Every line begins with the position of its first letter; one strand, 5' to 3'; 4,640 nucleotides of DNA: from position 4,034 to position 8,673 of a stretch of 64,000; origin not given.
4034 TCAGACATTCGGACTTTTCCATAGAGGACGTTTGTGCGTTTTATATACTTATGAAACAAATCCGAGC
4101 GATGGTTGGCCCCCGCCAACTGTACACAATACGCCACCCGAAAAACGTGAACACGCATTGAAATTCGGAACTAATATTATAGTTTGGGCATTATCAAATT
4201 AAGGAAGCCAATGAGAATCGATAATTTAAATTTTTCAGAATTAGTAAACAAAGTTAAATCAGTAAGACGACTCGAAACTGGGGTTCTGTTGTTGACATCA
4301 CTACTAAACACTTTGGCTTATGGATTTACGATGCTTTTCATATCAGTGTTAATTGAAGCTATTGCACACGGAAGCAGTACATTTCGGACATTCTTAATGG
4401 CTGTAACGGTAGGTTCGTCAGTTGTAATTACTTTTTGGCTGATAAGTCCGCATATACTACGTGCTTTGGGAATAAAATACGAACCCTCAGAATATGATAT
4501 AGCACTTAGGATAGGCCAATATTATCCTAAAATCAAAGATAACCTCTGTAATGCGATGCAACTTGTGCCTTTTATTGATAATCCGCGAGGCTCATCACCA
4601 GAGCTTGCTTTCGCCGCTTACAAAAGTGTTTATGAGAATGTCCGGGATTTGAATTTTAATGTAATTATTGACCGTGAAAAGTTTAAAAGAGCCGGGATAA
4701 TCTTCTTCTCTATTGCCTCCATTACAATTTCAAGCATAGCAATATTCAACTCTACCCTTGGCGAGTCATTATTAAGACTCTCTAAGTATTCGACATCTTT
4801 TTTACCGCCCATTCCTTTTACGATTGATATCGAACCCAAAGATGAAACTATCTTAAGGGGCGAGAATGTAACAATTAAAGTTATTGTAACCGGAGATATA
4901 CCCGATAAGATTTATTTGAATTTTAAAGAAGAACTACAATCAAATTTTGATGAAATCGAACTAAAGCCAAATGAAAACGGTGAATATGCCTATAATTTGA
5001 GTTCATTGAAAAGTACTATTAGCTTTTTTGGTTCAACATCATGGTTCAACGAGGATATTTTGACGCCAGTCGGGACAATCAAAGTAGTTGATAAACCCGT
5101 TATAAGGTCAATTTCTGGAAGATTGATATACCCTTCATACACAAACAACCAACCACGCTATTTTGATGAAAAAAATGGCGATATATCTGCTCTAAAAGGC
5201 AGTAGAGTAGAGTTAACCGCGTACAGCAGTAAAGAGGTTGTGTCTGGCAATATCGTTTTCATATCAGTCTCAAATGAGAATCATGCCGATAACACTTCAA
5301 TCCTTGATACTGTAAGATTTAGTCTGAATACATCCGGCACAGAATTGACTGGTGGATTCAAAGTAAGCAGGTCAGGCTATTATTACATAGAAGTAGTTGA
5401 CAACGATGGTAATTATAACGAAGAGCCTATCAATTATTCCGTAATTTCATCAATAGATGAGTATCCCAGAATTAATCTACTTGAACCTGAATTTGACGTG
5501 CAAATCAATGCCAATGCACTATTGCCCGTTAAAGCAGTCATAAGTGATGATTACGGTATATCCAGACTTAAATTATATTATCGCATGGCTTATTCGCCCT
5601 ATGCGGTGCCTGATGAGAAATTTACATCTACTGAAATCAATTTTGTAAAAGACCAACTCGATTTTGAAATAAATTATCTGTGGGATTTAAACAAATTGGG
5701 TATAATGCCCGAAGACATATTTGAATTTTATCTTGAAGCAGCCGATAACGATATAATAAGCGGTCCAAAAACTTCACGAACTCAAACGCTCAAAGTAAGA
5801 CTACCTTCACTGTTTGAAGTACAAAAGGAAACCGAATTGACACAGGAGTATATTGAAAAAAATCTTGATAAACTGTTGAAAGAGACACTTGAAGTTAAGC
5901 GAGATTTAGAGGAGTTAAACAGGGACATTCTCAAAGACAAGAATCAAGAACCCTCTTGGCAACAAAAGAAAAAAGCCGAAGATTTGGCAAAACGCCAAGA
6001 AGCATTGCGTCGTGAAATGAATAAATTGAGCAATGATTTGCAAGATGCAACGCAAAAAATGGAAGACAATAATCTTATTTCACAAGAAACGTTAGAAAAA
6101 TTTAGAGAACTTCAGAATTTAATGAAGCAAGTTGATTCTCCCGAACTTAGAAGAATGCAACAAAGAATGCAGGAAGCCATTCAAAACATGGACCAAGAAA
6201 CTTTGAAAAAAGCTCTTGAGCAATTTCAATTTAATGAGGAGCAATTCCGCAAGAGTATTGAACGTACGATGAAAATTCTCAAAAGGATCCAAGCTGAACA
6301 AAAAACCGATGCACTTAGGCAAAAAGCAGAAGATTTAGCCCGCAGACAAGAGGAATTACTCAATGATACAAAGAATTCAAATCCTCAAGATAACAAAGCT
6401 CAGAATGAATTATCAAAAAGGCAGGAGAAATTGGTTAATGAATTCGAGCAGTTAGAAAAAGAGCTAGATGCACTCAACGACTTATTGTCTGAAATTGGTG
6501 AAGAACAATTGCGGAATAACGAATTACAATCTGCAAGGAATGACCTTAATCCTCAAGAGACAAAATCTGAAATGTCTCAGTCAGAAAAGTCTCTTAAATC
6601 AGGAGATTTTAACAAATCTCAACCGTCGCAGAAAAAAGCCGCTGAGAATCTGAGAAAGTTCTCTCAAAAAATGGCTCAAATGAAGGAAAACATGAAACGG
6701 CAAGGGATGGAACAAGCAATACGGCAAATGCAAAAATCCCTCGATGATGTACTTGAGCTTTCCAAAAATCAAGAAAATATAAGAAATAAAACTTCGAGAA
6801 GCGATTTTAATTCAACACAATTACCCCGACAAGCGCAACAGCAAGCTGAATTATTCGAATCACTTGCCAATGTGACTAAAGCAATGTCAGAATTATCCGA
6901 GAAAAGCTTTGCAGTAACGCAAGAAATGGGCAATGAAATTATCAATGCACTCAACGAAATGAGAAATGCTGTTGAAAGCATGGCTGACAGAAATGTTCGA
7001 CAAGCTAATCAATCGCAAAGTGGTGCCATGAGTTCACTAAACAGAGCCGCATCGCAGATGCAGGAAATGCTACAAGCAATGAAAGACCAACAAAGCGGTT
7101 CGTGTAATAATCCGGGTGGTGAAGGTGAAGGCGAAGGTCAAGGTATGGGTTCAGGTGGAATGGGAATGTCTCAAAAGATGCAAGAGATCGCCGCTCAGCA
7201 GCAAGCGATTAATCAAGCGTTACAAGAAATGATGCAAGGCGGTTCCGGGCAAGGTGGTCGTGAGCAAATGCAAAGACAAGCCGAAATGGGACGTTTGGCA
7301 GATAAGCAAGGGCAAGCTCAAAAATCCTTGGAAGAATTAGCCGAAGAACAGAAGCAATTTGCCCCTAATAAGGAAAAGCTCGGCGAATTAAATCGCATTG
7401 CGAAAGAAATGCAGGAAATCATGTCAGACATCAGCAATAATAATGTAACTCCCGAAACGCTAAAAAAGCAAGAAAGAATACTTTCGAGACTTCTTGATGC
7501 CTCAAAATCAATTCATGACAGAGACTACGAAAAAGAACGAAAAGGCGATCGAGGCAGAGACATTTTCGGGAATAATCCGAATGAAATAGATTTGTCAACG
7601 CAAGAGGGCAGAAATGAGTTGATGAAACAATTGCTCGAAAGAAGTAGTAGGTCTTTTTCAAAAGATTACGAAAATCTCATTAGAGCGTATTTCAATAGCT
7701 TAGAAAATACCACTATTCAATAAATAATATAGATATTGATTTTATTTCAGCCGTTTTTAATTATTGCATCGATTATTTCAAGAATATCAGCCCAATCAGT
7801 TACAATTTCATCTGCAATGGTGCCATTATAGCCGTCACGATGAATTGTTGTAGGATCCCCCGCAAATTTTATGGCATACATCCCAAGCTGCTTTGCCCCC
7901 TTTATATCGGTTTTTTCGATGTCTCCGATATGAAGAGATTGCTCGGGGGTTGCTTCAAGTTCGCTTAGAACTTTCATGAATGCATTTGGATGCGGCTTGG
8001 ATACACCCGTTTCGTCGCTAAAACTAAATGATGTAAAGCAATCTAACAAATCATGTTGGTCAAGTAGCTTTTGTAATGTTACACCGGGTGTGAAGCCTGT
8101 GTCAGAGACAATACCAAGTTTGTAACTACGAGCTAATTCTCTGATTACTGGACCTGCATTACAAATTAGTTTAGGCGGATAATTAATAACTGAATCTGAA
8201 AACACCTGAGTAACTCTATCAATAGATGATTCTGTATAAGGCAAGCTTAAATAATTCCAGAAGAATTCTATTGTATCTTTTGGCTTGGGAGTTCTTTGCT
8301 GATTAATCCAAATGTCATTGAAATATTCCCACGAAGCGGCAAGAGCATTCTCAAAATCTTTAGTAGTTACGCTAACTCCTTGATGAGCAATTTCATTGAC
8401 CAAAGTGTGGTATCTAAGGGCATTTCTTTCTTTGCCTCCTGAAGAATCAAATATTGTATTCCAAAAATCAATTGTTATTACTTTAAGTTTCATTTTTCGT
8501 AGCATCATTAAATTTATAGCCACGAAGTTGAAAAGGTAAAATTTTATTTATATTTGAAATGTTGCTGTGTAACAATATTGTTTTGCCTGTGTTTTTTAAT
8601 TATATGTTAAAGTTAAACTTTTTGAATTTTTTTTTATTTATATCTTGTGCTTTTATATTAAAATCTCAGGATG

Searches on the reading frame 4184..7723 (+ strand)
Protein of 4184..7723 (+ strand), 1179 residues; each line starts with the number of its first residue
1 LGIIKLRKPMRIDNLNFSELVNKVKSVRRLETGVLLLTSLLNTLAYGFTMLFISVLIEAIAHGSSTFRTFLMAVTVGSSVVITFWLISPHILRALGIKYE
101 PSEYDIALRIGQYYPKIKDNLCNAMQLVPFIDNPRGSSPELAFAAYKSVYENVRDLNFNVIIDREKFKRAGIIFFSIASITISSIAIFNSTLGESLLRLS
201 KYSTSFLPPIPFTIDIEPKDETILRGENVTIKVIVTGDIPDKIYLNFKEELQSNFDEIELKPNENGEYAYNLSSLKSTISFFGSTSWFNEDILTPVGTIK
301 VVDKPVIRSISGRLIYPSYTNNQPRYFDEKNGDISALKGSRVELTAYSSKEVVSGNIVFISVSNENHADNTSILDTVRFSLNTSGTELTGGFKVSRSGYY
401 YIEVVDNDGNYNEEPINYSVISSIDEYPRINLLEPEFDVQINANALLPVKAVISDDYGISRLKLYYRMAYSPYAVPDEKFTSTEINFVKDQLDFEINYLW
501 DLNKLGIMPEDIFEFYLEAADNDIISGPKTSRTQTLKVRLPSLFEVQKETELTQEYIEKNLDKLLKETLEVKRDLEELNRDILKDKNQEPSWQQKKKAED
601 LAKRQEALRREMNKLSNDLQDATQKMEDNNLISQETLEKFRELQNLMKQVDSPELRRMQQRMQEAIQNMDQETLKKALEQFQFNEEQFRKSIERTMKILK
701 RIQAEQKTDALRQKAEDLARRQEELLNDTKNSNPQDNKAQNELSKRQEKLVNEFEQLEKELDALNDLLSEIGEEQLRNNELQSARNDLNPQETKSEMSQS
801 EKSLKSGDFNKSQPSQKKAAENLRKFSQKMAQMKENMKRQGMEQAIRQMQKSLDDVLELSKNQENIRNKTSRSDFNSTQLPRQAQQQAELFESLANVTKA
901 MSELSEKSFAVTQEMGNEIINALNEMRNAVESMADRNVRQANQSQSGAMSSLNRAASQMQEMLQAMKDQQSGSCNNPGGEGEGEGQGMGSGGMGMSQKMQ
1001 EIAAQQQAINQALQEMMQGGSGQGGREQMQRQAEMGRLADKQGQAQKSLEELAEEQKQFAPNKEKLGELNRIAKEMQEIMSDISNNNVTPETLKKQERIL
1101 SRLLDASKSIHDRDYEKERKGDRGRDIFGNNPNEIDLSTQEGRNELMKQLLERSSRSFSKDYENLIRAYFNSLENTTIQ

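Call 5: search_protein_families(library=pfam, proteins=[window:4184-7723:+], max_evalue=0.1)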
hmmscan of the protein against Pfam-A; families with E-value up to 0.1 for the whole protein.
window:4184-7723:+ (1179 aa): 3 families
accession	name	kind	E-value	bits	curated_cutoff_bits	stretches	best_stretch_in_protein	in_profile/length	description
PF13779.11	DUF4175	-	6.5e-22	77.8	27.3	2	301-590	188-420/825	Domain of unknown function (DUF4175)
PF23664.1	Ig_Pom152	-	0.076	13.8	27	0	248-276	55-83/106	Nucleoporin pom152-like, immunoglobulin-like domain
PF01810.24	LysE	-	0.09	12.7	25.6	0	1-82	73-150/193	LysE type translocator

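Call 6: search_protein_families(library=ncbifam, proteins=[window:4184-7723:+], max_evalue=0.1)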
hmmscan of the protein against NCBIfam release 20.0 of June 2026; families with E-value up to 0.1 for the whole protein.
window:4184-7723:+ (1179 aa): 0 families

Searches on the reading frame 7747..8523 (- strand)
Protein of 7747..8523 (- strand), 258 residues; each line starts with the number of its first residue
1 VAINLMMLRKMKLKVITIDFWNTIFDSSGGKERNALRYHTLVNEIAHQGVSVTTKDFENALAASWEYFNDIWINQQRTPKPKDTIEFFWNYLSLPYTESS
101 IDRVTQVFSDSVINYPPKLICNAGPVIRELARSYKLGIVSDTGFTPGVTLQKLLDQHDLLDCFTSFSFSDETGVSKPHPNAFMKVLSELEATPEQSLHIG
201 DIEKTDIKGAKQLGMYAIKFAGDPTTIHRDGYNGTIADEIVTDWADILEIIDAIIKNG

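Call 5: search_protein_families(library=pfam, proteins=[window:7747-8523:-], max_evalue=0.1)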
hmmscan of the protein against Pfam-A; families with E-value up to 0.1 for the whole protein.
window:7747-8523:- (258 aa): 3 families
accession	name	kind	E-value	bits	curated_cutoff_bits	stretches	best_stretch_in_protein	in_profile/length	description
PF00702.32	Hydrolase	-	2.6e-14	54.5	26.4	1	14-214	2-191/191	haloacid dehalogenase-like hydrolase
PF13419.12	HAD_2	-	4e-13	50.3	23.8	1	85-218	46-176/178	Haloacid dehalogenase-like hydrolase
PF13242.12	Hydrolase_like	-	1.9e-07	31.3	22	1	175-218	3-46/75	HAD-hyrolase-like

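Call 6: search_protein_families(library=ncbifam, proteins=[window:7747-8523:-], max_evalue=0.1)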
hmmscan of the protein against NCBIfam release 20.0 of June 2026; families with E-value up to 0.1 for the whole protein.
window:7747-8523:- (258 aa): 34 families (the best 25 are shown)
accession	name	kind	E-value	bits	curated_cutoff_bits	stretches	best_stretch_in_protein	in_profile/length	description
TIGR02253.1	CTE7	subfamily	2.8e-17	63.2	169.75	1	13-221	2-195/221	TIGR02253 family HAD-type hydrolase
TIGR02252.1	DREG-2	subfamily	1.6e-16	60.7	155.2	1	14-218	1-202/203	HAD hydrolase, REG-2-like, family IA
TIGR02254.1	YjjG_YfnB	equivalog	1.3e-14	54.3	159.9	1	15-226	3-202/223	YjjG family noncanonical pyrimidine nucleotidase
TIGR01549.1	HAD-SF-IA-v1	subfamily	1.7e-10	41.5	23.3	1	132-214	75-149/149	HAD-IA family hydrolase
NF053830.1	RUBPPhHalo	equivalog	1.9e-10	40.8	330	1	135-251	121-234/234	ribulose-1,5-bisphosphate 5-phosphatase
NF006976.0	PRK09449.1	equivalog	1.6e-08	34.4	183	1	122-218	99-193/225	pyrimidine 5'-nucleotidase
NF009804.0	PRK13288.1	equivalog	4.3e-08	32.9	218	1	130-251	94-210/215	pyrophosphatase PpaX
TIGR01509.1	HAD-SF-IA-v3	subfamily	5.5e-07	29.9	29.4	1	154-218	91-152/154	HAD-IA family hydrolase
NF009695.0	PRK13222.1-2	equivalog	5.7e-07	29.2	225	1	147-219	121-192/226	phosphoglycolate phosphatase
TIGR01662.1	HAD-SF-IIIA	subfamily_domain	2.1e-06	27.9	44.6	1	171-221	88-139/141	HAD-IIIA family hydrolase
NF009694.0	PRK13222.1-1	equivalog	2.1e-06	27.3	415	1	133-218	127-208/252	phosphoglycolate phosphatase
TIGR01428.1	HAD_type_II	equivalog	4e-06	27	125.4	1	83-217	62-187/197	haloacid dehalogenase type II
TIGR01454.1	AHBA_synth_RP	hypoth_equivalog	4.1e-06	26.6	246.65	1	146-219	101-173/205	AHBA synthesis associated protein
TIGR02009.1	PGMB-YQAB-SF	subfamily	6e-06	26.6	153.35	1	148-218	115-184/186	beta-phosphoglucomutase family hydrolase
TIGR01668.1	YqeG_hyp_ppase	hypoth_equivalog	1.5e-05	24.6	89.1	1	175-219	90-134/170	YqeG family HAD IIIA-type phosphatase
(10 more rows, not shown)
